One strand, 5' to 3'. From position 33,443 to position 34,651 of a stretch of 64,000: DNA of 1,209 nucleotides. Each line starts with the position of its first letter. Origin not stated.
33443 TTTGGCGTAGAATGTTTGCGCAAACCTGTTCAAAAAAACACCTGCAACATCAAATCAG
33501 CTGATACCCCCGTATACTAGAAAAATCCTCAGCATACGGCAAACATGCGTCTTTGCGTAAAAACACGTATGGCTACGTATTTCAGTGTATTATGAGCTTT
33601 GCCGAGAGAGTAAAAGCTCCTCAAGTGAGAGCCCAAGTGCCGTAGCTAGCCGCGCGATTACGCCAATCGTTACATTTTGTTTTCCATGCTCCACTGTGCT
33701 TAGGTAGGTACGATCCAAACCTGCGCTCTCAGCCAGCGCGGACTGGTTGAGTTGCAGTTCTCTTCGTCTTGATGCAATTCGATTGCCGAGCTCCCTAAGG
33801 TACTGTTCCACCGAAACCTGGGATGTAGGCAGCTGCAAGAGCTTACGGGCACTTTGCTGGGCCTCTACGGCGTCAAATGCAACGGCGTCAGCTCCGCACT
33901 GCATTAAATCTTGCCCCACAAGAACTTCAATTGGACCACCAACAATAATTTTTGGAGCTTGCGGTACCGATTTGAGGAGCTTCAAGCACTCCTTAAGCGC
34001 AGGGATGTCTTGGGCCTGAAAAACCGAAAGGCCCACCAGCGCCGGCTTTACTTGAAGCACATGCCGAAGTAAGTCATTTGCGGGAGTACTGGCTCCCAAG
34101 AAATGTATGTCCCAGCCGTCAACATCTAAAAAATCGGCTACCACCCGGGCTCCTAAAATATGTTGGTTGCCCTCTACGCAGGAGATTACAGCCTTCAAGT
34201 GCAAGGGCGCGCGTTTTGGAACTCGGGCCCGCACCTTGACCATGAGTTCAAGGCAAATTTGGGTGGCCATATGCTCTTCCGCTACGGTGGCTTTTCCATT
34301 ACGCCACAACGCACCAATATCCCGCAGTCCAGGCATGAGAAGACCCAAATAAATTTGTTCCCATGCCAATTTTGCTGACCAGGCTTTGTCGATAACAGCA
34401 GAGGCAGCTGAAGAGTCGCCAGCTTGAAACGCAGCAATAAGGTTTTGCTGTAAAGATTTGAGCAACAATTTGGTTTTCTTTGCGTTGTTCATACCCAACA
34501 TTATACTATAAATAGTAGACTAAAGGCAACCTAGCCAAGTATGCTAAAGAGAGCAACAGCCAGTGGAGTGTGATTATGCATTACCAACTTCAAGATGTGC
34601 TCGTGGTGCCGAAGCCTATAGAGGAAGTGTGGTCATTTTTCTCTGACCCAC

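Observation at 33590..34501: CarH-type cobalamin photoreceptor signature fused to a C-terminal XRE helix-turn-helix (inverted, swapped architecture)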

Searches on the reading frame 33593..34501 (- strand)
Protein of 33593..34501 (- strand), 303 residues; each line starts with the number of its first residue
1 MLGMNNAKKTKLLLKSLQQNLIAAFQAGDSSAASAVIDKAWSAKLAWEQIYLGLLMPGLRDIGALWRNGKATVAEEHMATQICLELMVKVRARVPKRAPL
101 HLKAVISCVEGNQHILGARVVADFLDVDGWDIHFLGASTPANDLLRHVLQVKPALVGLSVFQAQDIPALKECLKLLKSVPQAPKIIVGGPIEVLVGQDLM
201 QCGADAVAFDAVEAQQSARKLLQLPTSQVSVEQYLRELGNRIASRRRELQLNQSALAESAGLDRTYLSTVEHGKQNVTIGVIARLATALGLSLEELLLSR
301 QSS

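Call 3: search_protein_families(library=pfam, proteins=[window:33593-34501:-], max_evalue=1)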
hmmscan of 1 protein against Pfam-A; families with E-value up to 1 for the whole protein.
window:33593-34501:- (303 aa): 9 families
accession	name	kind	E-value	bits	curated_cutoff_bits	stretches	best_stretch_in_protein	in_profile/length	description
PF02310.24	B12-binding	-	9.9e-16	58.1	32.1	1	103-211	2-113/121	B12 binding domain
PF02607.22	B12-binding_2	-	1.6e-13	51.1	23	1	18-84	2-67/74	B12 binding domain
PF13560.12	HTH_31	-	1.1e-10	42.1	27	1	237-296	1-61/64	Helix-turn-helix domain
PF01381.28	HTH_3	-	3.1e-10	40.4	23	1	242-296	1-55/55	Helix-turn-helix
PF12844.13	HTH_19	-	1.5e-08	34.9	30.2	1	239-297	1-59/64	Helix-turn-helix domain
PF13443.12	HTH_26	-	2.5e-06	28.1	22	1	247-297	7-58/63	Cro/C1-type HTH DNA-binding domain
PF18588.6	WcbI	-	0.0022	18.1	29.2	1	212-293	123-204/205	Polysaccharide biosynthesis enzyme WcbI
PF13744.12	HTH_37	-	0.0061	16.8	27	1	237-294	18-76/80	Helix-turn-helix domain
PF07918.16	CAP160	-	0.021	15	25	1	30-44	2-16/27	CAP160 repeat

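Call 4: search_protein_families(library=ncbifam, proteins=[window:33593-34501:-], max_evalue=1)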
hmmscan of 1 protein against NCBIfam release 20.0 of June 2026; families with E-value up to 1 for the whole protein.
window:33593-34501:- (303 aa): 29 families (the best 25 are shown)
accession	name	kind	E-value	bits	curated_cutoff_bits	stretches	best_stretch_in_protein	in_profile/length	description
NF052513.1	TransRegCarH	equivalog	8.3e-18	64.6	400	1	15-190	81-249/274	HTH-type transcriptional repressor CarH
NF041607.1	dimeth_corrin_MtbC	equivalog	2e-13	50.3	350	1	32-222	12-203/203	dimethylamine corrinoid protein MtbC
TIGR02370.1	pyl_corrinoid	subfamily_domain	2e-12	46.9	215.3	1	24-214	5-197/197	methyltransferase cognate corrinoid protein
TIGR03070.1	couple_hipB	subfamily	2.1e-12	46.8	71.65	1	236-293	1-58/58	type II toxin-antitoxin system Y4mF family antitoxin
NF006015.0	PRK08154.1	subfamily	2.6e-12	46.5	204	1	219-301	12-94/314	anaerobic benzoate catabolism transcriptional regulator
NF047996.1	corrin_MtgC_2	exception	4e-11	42.8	370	1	27-220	14-208/212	glycine betaine-specific corrinoid protein MtgC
NF047995.1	corrinoid_MtgC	exception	1.3e-08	34.6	310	1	18-222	5-213/215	glycine betaine-specific corrinoid protein MtgC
NF041951.1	phage_RstR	subfamily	2.2e-07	31.1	80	1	238-300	3-65/108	RstR family transcriptional repressor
NF040669.1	MtaC2_Meth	equivalog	2.8e-07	30.1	450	1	26-173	51-198/267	methanol--corrinoid protein MtaC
NF040655.1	MtaC_Meth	equivalog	5.1e-07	29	420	1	22-189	40-208/253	methanol--corrinoid protein MtaC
NF007408.0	PRK09943.1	equivalog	1.4e-05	24.7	211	1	238-298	8-68/185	HTH-type transcriptional regulator PuuR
NF038139.1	Reg_Aceta_RamB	equivalog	3.3e-05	22.7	700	1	239-292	4-57/465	acetate metabolism transcriptional regulator RamB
TIGR02082.1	metH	equivalog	9e-05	20.3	1010.85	1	18-190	647-822/1182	methionine synthase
TIGR02607.1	antidote_HigA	equivalog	0.00032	20.5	47.7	1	248-294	18-64/81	HigA family addiction module antitoxin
NF007024.0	PRK09490.1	equivalog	0.001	16.9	1497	1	52-175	696-822/1234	methionine synthase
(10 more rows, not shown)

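Call 5: search_solved_structures(query=window:33593-34501:-, max_evalue=1, show_alignments=3)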
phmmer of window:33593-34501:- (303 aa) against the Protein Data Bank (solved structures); distinct sequences matched with E-value up to 1: 72 (the best 60 are shown).
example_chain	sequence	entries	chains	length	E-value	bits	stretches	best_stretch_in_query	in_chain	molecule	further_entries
8j2x_A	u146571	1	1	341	4e-17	65.7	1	16-179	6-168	Cobalamin-binding protein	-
8j2w_A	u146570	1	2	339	4.5e-17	65.6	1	17-179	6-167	Cobalamin-binding protein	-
8jbs_A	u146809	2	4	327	8.6e-17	64.7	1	16-189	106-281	Putative cobalamin binding protein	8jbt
4jgi_A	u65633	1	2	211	6.8e-10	42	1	28-212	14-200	Putative uncharacterized protein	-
1y80_A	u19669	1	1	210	1e-09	41.4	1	48-223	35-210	Predicted cobalamin binding protein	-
8j2y_A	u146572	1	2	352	1.4e-09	41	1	51-215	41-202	GGDEF domain-containing protein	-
5c8a_A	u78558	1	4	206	3.2e-09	39.8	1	19-189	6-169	Light-dependent transcriptional regulator CarH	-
8c31_A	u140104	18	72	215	3.4e-09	39.8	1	19-189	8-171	Probable transcriptional regulator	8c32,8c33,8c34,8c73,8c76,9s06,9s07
3whp_A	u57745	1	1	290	4.2e-09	39.4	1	17-189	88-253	Probable transcriptional regulator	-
8c35_A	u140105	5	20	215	4.7e-09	39.3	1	19-189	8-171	Probable transcriptional regulator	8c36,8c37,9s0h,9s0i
5c8d_A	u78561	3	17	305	5.5e-09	39.1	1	17-189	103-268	Light-dependent transcriptional regulator CarH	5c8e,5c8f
8g3h_A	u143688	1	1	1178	6.3e-09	38.9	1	49-190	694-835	Methionine synthase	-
9cbq_A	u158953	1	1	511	4.2e-07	32.9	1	35-190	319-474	Methionine synthase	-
8ssd_A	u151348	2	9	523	5.2e-07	32.6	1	48-190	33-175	Methionine synthase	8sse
9cbp_A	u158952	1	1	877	5.9e-07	32.4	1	35-190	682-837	Methionine synthase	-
1y7y_A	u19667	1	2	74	7.5e-07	32.1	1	236-296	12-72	C.AhdI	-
7xcn_M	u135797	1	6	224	5.8e-06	29.1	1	33-207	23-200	Trimethylamine methyltransferase corrinoid protein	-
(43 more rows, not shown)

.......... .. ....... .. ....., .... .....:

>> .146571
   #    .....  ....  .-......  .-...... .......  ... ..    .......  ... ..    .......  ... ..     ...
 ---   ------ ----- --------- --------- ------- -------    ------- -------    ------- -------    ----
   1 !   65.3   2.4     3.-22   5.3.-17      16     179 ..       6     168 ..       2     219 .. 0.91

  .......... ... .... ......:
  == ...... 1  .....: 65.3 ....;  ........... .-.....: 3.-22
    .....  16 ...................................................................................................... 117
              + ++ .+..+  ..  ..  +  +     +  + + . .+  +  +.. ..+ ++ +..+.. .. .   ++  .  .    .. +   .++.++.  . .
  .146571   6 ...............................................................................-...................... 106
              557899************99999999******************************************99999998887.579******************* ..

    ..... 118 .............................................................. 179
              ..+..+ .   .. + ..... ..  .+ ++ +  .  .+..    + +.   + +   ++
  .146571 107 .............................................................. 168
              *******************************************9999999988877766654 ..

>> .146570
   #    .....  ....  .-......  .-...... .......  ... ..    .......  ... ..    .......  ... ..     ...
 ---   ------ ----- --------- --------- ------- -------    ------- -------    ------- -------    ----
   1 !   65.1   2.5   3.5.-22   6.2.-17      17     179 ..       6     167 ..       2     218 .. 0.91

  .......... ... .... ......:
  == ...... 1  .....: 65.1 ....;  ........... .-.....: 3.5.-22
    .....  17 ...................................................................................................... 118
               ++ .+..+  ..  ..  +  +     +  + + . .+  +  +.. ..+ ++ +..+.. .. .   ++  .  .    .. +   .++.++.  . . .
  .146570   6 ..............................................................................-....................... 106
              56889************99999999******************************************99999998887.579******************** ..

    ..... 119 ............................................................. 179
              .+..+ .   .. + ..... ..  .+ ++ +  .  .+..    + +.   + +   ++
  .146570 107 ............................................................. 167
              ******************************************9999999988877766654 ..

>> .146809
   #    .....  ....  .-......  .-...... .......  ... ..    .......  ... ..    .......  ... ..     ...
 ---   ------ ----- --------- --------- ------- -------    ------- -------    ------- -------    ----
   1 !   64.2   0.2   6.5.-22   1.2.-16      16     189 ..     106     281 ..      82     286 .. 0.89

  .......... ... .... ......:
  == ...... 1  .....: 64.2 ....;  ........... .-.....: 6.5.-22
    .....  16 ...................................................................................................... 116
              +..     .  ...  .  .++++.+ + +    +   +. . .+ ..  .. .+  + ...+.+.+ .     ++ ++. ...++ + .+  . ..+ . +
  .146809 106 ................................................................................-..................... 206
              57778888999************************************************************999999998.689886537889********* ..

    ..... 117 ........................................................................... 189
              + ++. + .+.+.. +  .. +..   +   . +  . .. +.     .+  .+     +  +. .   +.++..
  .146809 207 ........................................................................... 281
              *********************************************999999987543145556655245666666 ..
